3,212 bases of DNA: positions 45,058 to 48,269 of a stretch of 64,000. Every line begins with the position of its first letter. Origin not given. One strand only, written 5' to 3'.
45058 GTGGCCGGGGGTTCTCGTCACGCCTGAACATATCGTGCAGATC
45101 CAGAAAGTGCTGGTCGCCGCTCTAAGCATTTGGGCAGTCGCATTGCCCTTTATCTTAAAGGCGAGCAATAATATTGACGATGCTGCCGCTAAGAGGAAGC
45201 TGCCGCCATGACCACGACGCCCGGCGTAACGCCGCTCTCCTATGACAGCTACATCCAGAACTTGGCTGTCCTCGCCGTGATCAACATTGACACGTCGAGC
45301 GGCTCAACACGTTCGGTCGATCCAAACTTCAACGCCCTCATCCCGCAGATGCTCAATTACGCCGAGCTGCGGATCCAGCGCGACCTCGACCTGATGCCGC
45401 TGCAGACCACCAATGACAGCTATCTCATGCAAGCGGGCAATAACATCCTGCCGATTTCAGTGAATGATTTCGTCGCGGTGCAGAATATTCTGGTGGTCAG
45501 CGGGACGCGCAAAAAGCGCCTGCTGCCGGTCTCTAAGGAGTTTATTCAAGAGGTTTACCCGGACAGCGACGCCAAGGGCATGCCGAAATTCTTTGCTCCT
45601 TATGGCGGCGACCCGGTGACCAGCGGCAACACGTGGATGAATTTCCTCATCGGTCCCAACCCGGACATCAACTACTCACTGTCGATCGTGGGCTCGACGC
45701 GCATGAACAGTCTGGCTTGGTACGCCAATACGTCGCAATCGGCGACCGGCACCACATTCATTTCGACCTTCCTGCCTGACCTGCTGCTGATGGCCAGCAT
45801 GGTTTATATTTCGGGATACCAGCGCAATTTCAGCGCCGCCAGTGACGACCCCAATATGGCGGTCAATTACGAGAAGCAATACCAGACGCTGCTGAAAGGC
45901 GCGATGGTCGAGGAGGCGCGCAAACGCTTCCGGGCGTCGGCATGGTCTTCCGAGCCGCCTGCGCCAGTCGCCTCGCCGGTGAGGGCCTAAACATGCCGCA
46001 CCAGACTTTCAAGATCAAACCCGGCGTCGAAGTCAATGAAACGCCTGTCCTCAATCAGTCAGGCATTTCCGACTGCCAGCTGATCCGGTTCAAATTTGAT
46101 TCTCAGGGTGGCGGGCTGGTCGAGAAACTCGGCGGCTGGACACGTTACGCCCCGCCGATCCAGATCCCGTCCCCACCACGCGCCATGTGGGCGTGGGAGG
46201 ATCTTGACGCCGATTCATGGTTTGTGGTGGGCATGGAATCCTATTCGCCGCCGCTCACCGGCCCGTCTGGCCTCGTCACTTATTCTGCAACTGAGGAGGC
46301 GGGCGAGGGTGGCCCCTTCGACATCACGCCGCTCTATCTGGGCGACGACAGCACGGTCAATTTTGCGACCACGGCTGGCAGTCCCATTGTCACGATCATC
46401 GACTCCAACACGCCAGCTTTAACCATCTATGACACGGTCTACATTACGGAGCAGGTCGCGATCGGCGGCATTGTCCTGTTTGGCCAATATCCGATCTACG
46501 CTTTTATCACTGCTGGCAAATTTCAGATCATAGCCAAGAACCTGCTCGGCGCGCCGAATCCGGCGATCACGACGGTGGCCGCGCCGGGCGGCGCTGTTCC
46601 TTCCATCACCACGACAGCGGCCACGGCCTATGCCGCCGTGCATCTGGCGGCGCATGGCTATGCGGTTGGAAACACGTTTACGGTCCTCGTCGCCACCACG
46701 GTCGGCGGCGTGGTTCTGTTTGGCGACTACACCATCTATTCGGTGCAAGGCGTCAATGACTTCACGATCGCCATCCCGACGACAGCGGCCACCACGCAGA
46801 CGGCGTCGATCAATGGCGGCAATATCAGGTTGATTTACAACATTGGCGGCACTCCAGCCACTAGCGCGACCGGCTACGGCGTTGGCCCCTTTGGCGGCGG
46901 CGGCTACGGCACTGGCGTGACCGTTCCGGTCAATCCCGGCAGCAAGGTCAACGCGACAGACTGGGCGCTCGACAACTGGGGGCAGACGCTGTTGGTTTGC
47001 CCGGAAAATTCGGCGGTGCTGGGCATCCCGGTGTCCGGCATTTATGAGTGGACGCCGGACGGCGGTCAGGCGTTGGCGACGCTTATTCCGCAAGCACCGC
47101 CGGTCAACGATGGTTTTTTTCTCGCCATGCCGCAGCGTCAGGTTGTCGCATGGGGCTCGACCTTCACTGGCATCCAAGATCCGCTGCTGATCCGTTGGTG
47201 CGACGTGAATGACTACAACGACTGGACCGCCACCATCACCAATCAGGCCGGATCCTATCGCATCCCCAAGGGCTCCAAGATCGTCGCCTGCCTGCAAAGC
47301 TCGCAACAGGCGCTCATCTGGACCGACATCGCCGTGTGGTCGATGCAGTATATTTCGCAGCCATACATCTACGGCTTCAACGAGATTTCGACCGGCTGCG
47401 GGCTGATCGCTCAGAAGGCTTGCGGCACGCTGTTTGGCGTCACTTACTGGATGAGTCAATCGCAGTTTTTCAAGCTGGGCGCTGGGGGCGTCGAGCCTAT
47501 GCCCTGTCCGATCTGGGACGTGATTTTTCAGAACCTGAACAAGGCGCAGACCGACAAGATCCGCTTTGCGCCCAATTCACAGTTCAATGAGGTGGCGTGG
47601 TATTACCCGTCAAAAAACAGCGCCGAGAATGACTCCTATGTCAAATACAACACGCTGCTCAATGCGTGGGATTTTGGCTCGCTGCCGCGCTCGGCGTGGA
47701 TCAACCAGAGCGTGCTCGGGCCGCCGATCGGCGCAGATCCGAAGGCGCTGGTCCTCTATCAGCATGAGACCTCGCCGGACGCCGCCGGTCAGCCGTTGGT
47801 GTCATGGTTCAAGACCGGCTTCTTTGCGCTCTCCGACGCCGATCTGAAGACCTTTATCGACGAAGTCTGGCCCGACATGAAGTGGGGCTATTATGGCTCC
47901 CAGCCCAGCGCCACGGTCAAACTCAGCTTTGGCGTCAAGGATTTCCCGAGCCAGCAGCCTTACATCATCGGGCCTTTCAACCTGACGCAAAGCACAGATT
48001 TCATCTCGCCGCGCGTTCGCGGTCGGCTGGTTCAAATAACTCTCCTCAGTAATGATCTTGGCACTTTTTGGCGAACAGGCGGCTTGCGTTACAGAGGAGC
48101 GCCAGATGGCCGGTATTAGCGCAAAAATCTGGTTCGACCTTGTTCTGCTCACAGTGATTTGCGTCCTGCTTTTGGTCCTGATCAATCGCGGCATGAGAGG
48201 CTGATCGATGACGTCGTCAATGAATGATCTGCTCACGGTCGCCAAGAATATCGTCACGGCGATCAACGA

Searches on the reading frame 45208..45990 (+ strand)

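Call 23: search_protein_families(library=phrogs, proteins=[window:45208-45990:+], max_evalue=0.001)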
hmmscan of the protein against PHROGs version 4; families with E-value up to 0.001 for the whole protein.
window:45208-45990:+ (260 aa): 1 family
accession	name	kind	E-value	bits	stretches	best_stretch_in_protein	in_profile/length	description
phrog_2941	-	head and packaging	4.6e-06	27.4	1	41-246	24-201/208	virion structural protein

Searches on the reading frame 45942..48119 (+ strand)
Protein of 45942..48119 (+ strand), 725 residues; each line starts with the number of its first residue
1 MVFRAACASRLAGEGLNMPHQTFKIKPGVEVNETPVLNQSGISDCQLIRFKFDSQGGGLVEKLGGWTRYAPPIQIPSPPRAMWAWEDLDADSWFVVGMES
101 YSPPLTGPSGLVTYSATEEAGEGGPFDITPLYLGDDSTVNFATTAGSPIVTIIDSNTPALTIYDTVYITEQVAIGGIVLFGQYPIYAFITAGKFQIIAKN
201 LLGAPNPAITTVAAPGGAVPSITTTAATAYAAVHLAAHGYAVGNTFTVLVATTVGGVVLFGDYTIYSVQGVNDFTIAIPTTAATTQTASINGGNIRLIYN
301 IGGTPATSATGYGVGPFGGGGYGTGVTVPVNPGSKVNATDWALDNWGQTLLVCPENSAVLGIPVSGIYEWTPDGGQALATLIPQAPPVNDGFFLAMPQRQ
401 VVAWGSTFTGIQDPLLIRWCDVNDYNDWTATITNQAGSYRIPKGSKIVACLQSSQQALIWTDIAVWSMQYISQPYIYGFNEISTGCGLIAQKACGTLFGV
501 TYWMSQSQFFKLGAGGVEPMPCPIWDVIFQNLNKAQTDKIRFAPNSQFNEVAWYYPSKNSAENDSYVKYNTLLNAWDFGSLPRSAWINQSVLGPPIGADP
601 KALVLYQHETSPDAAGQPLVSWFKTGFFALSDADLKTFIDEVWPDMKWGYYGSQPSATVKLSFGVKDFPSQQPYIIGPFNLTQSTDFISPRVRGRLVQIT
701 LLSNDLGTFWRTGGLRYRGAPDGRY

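Call 23: search_protein_families(library=phrogs, proteins=[window:45942-48119:+], max_evalue=0.001)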
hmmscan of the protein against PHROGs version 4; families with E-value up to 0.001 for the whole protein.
window:45942-48119:+ (725 aa): 1 family
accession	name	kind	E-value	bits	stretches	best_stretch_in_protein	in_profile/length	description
phrog_3287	-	head and packaging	2.5e-59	202.5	1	20-724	5-523/524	virion structural protein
